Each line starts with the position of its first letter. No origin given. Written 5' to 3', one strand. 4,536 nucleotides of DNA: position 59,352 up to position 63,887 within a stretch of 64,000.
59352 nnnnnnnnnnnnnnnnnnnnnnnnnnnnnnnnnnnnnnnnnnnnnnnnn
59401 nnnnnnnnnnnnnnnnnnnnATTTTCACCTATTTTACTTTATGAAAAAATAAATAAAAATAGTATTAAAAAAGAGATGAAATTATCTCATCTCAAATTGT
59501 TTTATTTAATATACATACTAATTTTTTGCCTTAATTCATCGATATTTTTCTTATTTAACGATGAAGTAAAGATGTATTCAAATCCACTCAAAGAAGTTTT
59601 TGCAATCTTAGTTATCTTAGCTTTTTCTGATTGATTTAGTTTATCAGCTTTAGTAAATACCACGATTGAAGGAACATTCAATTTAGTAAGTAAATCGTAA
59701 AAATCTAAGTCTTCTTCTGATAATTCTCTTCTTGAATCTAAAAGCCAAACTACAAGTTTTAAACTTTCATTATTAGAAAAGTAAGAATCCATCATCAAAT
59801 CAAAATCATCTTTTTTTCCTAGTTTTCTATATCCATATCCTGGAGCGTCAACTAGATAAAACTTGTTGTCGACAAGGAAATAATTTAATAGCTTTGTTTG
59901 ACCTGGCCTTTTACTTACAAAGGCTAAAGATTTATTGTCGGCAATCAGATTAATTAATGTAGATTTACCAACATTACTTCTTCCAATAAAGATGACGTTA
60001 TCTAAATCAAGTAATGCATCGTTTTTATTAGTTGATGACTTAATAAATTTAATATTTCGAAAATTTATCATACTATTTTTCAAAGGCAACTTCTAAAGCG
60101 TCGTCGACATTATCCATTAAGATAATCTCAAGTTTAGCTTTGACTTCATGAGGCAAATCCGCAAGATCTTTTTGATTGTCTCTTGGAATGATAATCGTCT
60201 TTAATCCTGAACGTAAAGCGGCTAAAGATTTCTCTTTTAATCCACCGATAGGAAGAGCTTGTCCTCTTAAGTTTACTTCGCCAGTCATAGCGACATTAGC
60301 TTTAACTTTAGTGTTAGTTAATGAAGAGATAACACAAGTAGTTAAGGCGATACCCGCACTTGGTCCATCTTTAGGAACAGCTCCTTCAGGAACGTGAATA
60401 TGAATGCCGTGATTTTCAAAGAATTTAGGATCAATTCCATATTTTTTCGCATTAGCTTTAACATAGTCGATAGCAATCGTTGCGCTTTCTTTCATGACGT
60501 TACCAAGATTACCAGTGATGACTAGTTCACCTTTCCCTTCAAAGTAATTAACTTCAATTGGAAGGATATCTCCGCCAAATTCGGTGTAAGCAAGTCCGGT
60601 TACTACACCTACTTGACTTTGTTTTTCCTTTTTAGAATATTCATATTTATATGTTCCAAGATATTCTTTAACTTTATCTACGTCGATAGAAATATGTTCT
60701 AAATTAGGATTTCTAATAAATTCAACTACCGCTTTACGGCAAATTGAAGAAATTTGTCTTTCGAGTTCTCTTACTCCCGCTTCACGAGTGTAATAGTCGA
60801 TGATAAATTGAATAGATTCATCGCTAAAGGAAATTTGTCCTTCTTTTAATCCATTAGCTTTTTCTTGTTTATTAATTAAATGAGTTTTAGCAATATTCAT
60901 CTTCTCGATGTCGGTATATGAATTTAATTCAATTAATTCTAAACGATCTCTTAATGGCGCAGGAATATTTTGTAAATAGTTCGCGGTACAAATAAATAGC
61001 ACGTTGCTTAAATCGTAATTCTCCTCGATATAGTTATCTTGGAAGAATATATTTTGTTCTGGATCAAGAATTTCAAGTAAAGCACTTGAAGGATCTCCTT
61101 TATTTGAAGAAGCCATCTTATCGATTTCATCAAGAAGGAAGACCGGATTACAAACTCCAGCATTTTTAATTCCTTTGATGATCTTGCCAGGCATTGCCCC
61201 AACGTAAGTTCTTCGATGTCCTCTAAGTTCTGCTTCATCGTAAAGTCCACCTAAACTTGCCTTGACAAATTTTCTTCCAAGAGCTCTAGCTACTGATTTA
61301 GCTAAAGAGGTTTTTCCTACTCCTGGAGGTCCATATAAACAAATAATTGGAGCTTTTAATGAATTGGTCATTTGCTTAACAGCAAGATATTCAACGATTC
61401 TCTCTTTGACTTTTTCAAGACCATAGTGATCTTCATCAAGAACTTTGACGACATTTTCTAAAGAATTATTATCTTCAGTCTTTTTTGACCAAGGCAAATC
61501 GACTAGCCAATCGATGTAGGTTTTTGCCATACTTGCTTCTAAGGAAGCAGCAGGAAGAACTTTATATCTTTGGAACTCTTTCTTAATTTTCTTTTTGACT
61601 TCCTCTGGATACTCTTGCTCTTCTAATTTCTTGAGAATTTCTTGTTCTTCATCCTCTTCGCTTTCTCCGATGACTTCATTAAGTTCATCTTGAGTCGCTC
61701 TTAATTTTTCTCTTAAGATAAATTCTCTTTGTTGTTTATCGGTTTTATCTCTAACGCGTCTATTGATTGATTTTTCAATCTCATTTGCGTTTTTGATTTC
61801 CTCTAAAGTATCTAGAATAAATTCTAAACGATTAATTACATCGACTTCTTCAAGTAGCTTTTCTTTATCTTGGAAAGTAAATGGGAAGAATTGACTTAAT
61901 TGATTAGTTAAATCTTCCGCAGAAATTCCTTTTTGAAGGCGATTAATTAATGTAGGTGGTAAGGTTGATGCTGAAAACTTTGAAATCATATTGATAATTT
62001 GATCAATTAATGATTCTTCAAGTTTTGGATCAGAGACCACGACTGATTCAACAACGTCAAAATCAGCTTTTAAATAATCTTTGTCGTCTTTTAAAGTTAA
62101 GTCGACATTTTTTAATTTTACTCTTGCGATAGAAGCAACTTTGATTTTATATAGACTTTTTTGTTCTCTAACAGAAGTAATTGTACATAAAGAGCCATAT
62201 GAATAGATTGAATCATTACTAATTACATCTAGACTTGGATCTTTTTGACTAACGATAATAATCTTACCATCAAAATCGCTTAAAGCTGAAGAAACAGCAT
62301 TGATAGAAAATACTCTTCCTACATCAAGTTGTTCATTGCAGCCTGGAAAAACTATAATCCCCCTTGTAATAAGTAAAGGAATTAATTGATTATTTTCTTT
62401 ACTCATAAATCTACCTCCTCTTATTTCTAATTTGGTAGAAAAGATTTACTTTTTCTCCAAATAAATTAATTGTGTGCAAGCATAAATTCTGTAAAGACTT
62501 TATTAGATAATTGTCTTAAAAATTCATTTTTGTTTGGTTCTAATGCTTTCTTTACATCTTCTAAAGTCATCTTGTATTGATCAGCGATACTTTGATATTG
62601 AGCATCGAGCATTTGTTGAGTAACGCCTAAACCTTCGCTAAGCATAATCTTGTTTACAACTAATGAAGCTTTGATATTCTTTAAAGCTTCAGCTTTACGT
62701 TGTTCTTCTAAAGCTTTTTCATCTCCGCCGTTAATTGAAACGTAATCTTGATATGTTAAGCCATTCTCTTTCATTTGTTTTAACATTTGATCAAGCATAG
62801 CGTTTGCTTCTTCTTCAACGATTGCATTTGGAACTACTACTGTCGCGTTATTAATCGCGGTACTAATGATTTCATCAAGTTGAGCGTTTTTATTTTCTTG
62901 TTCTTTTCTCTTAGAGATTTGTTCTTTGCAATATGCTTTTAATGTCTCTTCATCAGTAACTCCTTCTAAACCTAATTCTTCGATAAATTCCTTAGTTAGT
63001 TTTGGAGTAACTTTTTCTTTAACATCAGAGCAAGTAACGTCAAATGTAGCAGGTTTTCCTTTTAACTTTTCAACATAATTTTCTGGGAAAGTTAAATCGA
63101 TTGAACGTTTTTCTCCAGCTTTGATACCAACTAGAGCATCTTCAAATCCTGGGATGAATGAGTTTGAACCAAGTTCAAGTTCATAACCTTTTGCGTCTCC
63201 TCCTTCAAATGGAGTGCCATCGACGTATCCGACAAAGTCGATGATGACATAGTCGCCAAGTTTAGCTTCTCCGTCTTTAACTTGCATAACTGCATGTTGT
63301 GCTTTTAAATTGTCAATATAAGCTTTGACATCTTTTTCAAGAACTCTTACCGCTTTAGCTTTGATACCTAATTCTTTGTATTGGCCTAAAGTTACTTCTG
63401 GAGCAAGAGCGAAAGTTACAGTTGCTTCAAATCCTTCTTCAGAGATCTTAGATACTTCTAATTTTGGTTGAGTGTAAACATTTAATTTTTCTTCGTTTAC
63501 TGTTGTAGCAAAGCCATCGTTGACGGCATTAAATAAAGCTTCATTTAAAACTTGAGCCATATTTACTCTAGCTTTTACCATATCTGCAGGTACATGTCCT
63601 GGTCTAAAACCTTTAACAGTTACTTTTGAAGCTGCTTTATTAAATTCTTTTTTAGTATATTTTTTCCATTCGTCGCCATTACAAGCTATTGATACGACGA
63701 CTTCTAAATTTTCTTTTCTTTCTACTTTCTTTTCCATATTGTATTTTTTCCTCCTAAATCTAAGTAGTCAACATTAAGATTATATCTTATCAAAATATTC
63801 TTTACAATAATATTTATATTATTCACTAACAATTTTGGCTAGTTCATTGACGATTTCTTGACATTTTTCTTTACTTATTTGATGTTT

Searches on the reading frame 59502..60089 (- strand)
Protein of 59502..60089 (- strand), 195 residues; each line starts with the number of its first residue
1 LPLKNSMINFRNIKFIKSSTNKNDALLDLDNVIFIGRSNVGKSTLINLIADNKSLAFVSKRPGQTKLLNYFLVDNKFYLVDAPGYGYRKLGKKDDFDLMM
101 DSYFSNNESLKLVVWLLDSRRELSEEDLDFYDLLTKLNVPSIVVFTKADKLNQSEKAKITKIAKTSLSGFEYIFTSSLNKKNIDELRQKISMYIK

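Call 51: search_protein_families(library=pfam, proteins=[window:59502-60089:-], max_evalue=0.000001)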
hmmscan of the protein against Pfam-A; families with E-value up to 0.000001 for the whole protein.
window:59502-60089:- (195 aa): 3 families
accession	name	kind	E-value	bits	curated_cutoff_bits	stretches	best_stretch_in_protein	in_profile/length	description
PF01926.29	MMR_HSR1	-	5.8e-21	75.2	21.9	1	32-147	2-113/113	50S ribosome-binding GTPase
PF03193.22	RsgA_GTPase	-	2.9e-11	43.9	30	0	25-84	102-167/174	RsgA GTPase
PF02421.24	FeoB_N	-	1.8e-09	37.7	27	1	31-190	2-156/156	Ferrous iron transport protein B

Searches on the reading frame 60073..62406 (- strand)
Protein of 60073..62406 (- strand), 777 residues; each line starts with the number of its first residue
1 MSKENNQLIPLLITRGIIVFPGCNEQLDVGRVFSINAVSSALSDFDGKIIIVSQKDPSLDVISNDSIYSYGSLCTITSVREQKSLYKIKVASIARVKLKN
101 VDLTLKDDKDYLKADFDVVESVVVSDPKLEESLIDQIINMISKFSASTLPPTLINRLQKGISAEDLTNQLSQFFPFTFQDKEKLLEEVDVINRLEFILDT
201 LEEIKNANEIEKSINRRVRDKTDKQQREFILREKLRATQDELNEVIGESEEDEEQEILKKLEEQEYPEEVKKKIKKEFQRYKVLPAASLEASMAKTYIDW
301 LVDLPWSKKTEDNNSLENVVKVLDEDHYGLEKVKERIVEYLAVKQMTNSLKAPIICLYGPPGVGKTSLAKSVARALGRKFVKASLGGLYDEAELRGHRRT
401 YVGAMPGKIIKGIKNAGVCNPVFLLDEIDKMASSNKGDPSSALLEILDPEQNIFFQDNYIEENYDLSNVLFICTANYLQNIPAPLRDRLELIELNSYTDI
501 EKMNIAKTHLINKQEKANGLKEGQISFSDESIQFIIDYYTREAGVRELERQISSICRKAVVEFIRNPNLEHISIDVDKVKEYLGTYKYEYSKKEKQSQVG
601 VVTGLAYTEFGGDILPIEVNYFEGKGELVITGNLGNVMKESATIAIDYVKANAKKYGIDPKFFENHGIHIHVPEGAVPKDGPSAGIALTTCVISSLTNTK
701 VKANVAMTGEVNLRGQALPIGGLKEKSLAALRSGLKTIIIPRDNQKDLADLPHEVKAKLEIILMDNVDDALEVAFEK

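Call 22: search_protein_families(library=pfam, proteins=[window:60073-62406:-], max_evalue=0.00001)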
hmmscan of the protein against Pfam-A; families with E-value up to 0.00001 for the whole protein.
window:60073-62406:- (777 aa): 8 families
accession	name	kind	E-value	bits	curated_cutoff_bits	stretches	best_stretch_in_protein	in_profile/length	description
PF05362.19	Lon_C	-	1e-87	293.5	21.1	1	574-776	2-204/205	Lon protease (S16) C-terminal proteolytic domain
PF00004.35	AAA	-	3.1e-27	96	21.2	1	355-492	1-126/131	ATPase family associated with various cellular activities (AAA)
PF02190.22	LON_substr_bdg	-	2.3e-24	86.8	28.7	1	9-202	2-199/200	ATP-dependent protease La (LON) substrate-binding domain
PF22667.2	Lon_lid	-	4.4e-23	81.1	27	1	516-567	1-52/57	Lon protease AAA+ ATPase lid domain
PF07728.20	AAA_5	-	1.3e-07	32.1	22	1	355-488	2-138/139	AAA domain (dynein-related subfamily)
PF13541.12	ChlI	-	3.9e-07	30.4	27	1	617-744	1-121/121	Subunit ChlI of Mg-chelatase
PF07724.20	AAA_2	-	1.2e-06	29.1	27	0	355-483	6-131/166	AAA domain (Cdc48 subfamily)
PF08298.17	AAA_PrkA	-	6.3e-06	25.9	25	0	321-378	55-111/358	PrkA AAA domain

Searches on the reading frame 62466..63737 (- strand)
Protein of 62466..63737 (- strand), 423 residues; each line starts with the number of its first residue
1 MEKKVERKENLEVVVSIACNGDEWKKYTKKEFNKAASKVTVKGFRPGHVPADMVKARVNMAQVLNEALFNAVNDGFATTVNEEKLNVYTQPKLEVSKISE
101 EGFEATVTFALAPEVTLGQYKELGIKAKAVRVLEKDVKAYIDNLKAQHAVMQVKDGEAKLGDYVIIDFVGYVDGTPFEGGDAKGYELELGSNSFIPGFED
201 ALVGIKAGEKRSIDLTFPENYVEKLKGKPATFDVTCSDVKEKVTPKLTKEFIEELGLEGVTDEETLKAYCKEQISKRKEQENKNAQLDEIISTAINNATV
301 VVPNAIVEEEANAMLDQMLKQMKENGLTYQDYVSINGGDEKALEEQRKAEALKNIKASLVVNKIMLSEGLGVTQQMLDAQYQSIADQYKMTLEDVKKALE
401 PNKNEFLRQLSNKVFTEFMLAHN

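Call 51: search_protein_families(library=pfam, proteins=[window:62466-63737:-], max_evalue=0.000001)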
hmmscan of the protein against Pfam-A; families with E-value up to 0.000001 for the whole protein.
window:62466-63737:- (423 aa): 3 families
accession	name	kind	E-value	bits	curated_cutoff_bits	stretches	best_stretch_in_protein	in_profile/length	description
PF05697.18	Trigger_N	-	4.3e-33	115.1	22.2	1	1-144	1-144/144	Bacterial trigger factor protein (TF)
PF05698.19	Trigger_C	-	8.8e-27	94.6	22.7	1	264-405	3-144/162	Bacterial trigger factor protein (TF) C-terminus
PF00254.34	FKBP_C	-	3e-16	60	21.1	1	157-235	4-92/94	FKBP-type peptidyl-prolyl cis-trans isomerase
